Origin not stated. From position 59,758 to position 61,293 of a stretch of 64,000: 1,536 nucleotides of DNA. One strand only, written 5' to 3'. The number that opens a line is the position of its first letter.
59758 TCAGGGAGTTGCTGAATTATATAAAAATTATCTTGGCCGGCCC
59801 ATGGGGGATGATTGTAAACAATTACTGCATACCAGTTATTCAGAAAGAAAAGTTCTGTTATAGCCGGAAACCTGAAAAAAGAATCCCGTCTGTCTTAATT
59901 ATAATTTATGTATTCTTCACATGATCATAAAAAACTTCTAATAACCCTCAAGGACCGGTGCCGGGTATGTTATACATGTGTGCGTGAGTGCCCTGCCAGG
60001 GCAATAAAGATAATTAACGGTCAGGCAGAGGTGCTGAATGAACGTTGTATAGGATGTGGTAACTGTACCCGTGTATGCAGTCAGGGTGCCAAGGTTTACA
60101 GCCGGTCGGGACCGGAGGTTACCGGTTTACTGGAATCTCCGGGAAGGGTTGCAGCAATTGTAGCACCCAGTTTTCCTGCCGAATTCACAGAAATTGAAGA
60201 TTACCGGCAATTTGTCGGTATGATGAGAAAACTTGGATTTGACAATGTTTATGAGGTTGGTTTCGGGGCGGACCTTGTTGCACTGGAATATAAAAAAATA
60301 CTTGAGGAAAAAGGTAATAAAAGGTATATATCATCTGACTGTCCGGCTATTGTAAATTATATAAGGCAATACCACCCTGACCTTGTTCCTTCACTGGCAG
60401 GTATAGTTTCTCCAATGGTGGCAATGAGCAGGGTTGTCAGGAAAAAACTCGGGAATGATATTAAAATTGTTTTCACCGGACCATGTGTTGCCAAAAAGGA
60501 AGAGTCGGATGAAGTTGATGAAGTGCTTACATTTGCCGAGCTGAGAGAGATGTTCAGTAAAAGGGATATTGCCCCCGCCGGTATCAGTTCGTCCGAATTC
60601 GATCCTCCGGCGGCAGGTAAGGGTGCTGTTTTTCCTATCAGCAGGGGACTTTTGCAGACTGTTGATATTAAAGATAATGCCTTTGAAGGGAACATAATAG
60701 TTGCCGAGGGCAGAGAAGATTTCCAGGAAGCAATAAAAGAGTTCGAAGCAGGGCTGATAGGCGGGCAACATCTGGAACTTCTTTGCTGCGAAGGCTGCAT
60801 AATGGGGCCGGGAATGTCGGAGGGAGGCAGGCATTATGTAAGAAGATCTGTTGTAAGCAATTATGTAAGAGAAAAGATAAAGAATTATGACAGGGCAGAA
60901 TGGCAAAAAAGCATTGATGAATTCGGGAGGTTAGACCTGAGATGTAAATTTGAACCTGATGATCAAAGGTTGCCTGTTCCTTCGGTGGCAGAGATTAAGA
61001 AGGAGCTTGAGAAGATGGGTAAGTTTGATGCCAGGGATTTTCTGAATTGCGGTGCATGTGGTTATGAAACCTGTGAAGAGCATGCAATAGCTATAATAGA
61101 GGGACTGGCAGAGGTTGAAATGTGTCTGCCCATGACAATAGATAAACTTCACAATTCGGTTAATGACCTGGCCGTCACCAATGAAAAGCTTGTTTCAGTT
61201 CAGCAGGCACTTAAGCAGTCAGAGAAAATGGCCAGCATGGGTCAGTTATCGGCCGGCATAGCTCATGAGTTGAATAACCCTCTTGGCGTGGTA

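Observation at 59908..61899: H-cluster-domain protein fused in one polypeptide to a histidine kinase, with Asp at the proton-relay cysteine position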

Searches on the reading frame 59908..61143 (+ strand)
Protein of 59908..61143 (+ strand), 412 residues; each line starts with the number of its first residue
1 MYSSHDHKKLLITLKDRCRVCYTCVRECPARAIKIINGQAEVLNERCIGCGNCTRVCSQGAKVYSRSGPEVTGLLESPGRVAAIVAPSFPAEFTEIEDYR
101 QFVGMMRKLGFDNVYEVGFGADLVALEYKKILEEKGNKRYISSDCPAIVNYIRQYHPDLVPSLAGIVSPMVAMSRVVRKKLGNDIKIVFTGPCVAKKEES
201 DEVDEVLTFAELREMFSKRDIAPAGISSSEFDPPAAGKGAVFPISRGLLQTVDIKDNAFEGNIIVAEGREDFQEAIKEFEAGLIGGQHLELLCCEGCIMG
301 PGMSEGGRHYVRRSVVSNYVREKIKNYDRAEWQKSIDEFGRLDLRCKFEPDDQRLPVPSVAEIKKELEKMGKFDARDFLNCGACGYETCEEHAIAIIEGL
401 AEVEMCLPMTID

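Call 5: search_solved_structures(query=window:59908-61143:+, show_alignments=5, max_evalue=0.001)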
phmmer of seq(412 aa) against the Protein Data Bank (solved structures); distinct sequences matched with E-value up to 0.001: 51.
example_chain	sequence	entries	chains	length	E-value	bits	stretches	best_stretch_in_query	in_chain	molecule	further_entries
8a6t_A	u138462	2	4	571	1.2e-17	67.8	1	40-251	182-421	Electron bifurcating hydrogenase subunit HydA1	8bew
7p5h_A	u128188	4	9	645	1.3e-17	67.6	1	42-234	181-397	Fe-hydrogenase, subunit alpha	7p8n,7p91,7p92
7qv7_D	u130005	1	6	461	1e-16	64.6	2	76-243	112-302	Hydrogen dependent carbon dioxide reductase subunit HydA2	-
6glz_A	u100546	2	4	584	7.7e-16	61.7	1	9-252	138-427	Iron hydrogenase 1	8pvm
6gm4_A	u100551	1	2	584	5.7e-15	58.9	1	9-252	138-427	Iron hydrogenase 1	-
6gly_A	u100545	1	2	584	9.5e-15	58.1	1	9-252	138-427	Iron hydrogenase 1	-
7qhf_A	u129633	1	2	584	1e-14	58.1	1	9-252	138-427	Iron hydrogenase 1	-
6gm0_A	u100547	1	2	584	1.1e-14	58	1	9-252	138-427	Iron hydrogenase 1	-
6gm3_A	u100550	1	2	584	1.1e-14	57.9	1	9-252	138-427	Iron hydrogenase 1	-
1c4a_A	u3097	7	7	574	1.4e-14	57.6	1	9-252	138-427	PROTEIN (FE-ONLY HYDROGENASE) | PROTEIN (PERIPLASMIC HYDROGENASE 1) | Iron hydrogenase 1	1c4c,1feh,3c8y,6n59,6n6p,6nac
9rj9_A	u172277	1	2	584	1.4e-14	57.6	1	9-252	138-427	Iron hydrogenase 1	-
4xdd_A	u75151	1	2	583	1.4e-14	57.6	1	9-252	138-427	Iron hydrogenase 1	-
4xdc_A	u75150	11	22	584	1.5e-14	57.5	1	9-252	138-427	Iron hydrogenase 1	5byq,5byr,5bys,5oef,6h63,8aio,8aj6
6gm8_A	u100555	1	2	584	1.5e-14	57.5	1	9-252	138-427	Iron hydrogenase 1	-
6gm1_A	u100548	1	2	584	1.6e-14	57.4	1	9-252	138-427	Iron hydrogenase 1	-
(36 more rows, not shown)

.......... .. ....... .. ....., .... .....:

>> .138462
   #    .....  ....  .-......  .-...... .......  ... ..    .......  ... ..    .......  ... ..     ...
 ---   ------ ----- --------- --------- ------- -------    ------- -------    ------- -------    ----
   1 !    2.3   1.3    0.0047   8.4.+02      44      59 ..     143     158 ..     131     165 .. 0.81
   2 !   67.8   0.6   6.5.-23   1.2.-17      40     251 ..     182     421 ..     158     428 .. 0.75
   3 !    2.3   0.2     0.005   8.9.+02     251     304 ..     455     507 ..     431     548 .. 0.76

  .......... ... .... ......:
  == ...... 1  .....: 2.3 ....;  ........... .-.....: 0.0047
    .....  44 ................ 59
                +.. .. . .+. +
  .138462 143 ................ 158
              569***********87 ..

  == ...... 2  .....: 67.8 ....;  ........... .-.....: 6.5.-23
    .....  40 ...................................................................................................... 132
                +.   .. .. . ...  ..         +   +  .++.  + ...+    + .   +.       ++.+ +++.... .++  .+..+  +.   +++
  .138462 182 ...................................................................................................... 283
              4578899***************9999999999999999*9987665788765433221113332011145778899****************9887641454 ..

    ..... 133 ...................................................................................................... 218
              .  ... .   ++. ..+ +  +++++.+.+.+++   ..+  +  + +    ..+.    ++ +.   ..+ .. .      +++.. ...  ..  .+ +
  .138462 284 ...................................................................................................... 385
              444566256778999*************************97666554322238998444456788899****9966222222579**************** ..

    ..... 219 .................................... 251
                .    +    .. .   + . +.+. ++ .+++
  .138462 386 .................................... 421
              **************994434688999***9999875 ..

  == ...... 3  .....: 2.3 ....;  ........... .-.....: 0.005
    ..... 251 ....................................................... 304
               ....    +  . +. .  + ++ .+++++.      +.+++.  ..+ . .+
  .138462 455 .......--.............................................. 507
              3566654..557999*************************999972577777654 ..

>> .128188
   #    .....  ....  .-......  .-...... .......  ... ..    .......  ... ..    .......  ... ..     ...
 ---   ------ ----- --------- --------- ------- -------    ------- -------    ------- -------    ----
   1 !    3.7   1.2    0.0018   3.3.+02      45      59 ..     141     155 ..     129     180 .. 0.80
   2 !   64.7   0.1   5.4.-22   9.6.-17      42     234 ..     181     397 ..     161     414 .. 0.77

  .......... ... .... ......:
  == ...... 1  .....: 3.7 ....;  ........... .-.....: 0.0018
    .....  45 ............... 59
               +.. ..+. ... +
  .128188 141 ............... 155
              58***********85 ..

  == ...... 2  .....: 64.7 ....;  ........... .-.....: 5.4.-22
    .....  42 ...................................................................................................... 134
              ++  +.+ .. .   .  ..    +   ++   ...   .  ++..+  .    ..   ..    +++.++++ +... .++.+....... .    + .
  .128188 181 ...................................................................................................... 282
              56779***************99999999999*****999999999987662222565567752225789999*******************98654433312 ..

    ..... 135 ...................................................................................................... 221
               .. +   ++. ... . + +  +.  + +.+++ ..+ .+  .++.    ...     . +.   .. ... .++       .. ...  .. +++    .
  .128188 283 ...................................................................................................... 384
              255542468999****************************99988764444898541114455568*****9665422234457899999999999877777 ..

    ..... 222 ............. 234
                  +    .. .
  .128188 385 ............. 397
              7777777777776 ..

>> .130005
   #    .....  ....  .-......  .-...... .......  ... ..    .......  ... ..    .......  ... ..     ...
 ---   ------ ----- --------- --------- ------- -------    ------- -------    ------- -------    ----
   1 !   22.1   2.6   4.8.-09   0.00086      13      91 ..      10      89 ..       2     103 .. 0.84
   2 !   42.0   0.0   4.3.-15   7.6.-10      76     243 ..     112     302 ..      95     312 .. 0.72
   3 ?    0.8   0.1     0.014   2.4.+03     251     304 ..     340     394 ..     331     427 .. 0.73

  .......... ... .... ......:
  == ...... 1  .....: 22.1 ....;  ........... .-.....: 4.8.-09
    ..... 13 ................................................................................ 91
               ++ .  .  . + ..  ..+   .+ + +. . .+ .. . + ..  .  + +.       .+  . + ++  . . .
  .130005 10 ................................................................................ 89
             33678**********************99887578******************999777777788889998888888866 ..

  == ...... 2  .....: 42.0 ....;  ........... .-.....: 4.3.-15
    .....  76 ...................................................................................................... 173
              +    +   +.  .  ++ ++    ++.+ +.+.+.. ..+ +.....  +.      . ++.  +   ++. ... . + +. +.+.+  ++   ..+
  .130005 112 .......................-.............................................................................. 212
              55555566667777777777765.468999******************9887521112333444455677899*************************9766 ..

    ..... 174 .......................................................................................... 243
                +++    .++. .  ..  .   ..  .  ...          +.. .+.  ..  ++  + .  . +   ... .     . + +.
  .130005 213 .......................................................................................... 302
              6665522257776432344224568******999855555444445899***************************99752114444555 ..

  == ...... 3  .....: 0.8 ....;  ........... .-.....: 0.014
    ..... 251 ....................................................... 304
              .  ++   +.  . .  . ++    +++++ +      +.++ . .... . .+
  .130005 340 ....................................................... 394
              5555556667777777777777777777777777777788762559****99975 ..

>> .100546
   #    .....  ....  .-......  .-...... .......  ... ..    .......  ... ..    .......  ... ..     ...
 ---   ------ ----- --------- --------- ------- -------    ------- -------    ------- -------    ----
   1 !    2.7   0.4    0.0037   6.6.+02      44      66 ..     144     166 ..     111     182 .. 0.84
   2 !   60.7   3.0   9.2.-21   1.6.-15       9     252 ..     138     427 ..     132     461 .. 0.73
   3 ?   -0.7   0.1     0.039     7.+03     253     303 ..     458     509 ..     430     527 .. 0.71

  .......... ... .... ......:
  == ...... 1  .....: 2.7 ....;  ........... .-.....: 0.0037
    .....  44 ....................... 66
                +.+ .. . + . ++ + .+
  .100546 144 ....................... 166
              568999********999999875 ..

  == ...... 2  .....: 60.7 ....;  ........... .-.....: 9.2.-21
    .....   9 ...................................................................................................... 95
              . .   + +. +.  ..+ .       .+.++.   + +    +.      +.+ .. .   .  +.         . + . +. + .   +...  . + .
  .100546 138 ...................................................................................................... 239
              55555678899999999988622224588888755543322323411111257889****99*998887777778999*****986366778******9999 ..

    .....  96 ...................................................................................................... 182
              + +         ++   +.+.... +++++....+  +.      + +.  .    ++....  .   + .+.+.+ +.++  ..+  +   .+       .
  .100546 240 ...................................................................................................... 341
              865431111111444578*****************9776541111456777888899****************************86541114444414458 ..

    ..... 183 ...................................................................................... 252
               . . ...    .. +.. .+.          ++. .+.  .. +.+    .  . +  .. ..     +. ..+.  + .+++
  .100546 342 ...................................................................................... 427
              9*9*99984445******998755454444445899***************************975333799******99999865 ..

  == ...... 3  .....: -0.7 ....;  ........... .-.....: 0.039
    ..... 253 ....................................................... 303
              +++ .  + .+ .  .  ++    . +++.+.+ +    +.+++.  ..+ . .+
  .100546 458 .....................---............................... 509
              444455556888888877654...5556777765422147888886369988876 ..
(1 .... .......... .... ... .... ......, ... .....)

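Call 26: search_protein_representatives(protein=window:59908-61143:+)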
Query: 412 residues. Proteins with E-value up to 0.001 (for the whole library): 4909; up to 1e-10: 2533; up to 1e-30: 900. The best 150 are listed.
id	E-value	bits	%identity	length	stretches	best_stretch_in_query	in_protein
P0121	1.5e-134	465.9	53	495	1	9-412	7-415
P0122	3.9e-132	458.0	53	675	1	10-412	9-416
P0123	1.4e-125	436.4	51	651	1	9-411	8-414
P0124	1.6e-123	429.6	52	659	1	10-411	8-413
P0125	5.3e-114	398.3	44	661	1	10-408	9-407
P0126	9.4e-114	397.4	49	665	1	9-412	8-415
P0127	1.8e-110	386.6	45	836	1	7-411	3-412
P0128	2.0e-110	386.5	62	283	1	14-295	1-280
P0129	1.5e-108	380.3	44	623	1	12-411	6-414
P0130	2.0e-108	379.9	54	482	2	11-326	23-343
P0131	6.5e-108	378.2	46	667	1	11-412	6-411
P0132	9.6e-108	377.7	45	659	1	11-411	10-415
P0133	1.2e-106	374.0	46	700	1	12-412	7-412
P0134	7.2e-105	368.2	53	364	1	71-412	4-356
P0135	2.0e-101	356.9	46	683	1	11-412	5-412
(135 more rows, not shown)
